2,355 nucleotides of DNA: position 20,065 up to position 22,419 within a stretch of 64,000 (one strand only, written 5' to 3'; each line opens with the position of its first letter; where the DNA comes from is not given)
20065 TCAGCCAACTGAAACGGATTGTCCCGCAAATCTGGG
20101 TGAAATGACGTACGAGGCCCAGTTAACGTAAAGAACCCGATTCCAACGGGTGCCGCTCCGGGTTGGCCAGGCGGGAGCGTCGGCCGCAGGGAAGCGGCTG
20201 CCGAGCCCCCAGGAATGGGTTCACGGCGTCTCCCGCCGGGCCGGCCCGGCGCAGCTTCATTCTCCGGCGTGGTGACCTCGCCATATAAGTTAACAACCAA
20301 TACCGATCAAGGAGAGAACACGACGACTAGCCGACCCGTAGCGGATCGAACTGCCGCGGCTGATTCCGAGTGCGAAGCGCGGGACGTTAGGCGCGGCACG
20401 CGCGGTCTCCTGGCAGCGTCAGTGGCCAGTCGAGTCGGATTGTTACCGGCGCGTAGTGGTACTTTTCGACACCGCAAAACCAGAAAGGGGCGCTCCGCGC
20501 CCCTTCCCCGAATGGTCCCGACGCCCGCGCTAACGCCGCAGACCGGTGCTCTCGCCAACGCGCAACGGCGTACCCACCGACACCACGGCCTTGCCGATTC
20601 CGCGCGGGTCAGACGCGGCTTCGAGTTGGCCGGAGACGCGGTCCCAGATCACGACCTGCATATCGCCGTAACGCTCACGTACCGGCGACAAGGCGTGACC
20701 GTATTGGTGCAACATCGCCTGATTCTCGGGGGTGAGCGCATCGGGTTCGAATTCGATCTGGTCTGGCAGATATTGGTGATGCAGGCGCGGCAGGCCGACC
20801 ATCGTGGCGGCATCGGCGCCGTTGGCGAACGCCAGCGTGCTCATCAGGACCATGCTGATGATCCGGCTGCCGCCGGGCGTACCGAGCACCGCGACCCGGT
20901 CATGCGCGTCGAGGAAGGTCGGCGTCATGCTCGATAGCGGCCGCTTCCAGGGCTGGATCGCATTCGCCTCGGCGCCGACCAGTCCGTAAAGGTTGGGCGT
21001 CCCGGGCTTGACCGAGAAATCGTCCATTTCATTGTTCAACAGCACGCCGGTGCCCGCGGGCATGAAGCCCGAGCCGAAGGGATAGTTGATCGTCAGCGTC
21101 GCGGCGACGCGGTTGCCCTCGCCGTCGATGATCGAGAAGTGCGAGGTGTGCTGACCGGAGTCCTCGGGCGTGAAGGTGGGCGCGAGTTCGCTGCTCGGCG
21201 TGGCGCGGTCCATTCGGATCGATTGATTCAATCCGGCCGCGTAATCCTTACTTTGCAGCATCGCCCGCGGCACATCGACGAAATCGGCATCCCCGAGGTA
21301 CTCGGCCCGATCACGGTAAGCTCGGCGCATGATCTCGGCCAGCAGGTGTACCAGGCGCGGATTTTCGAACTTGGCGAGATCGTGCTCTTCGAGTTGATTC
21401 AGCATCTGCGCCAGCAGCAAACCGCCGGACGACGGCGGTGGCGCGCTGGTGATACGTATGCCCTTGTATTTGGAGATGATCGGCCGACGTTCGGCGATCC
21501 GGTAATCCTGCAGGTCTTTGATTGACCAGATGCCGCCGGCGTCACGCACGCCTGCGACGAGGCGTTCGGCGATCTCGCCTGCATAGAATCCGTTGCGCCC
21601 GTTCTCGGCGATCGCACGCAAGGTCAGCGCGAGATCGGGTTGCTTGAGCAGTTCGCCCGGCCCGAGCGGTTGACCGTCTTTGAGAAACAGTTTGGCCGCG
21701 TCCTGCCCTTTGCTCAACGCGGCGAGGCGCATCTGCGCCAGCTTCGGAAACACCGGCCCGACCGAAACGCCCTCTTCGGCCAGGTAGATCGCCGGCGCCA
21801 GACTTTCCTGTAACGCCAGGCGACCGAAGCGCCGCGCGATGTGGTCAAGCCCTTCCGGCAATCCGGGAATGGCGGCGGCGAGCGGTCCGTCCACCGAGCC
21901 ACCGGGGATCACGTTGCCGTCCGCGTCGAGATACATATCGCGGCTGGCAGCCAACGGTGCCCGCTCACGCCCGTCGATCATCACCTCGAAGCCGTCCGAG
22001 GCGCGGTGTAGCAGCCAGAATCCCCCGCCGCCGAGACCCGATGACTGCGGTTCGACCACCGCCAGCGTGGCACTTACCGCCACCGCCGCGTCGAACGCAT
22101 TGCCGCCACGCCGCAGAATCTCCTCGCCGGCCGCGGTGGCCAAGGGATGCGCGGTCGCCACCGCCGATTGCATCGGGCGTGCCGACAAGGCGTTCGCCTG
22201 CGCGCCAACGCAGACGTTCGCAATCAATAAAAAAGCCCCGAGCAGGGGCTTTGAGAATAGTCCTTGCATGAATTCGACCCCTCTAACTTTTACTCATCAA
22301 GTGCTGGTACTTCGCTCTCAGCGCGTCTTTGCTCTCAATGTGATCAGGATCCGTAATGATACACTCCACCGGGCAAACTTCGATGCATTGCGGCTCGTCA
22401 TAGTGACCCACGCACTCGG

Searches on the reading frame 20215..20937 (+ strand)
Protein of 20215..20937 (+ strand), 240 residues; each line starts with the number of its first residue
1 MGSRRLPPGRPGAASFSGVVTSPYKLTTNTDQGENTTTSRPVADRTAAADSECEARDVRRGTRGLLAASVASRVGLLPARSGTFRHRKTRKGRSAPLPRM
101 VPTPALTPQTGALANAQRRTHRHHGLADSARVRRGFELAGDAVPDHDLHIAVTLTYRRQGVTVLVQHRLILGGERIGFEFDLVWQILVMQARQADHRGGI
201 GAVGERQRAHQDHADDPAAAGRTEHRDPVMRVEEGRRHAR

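Call 48: find_encoding_contigs(protein=window:20215-20937:+, flank=1500, max_places=10)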
Protein window:20215-20937:+ (240 aa): no gene with exactly this product is on record in the collection.

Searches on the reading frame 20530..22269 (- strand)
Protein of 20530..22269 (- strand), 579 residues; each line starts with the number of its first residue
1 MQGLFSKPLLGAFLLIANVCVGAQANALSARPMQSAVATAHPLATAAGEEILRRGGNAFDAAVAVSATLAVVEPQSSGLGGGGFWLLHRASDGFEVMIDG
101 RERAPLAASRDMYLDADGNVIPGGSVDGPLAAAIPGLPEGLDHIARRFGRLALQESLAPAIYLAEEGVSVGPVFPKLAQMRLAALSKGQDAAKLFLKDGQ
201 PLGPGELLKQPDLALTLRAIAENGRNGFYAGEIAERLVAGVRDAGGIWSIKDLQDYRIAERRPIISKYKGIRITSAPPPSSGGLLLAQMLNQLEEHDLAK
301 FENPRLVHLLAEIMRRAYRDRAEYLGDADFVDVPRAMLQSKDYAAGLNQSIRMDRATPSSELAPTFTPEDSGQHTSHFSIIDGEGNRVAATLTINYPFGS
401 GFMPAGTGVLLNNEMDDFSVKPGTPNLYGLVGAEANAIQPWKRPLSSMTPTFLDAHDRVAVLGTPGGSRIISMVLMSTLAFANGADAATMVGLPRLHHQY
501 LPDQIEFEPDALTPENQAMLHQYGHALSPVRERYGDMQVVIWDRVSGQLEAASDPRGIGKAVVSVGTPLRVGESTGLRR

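Call 50: find_encoding_contigs(protein=window:20530-22269:-, flank=1500, max_places=10)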
Protein window:20530-22269:- (579 aa): 3 contigs read that carry it; 3 places shown.
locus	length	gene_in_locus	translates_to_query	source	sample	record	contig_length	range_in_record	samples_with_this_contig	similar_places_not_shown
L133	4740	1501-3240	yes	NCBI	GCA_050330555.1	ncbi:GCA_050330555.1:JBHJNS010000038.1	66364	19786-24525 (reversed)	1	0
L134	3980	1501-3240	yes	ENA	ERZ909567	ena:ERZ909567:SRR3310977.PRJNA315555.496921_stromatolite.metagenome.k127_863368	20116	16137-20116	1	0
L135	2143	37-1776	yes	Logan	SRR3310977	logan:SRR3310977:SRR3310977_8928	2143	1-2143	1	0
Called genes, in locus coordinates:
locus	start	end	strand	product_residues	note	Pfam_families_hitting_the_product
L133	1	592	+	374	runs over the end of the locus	-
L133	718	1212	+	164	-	PF01467:CTP_transf_like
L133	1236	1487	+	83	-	PF00037:Fer4 (faint), PF12838:Fer4_7 (weak), PF13187:Fer4_9 (faint)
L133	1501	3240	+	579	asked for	PF01019:G_glu_transpept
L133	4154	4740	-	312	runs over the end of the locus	PF00749:tRNA-synt_1c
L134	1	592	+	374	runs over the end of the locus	-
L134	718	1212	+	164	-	PF01467:CTP_transf_like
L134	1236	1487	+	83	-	PF00037:Fer4 (faint), PF12838:Fer4_7 (weak), PF13187:Fer4_9 (faint)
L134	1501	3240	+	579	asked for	PF01019:G_glu_transpept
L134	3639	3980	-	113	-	?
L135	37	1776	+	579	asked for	PF01019:G_glu_transpept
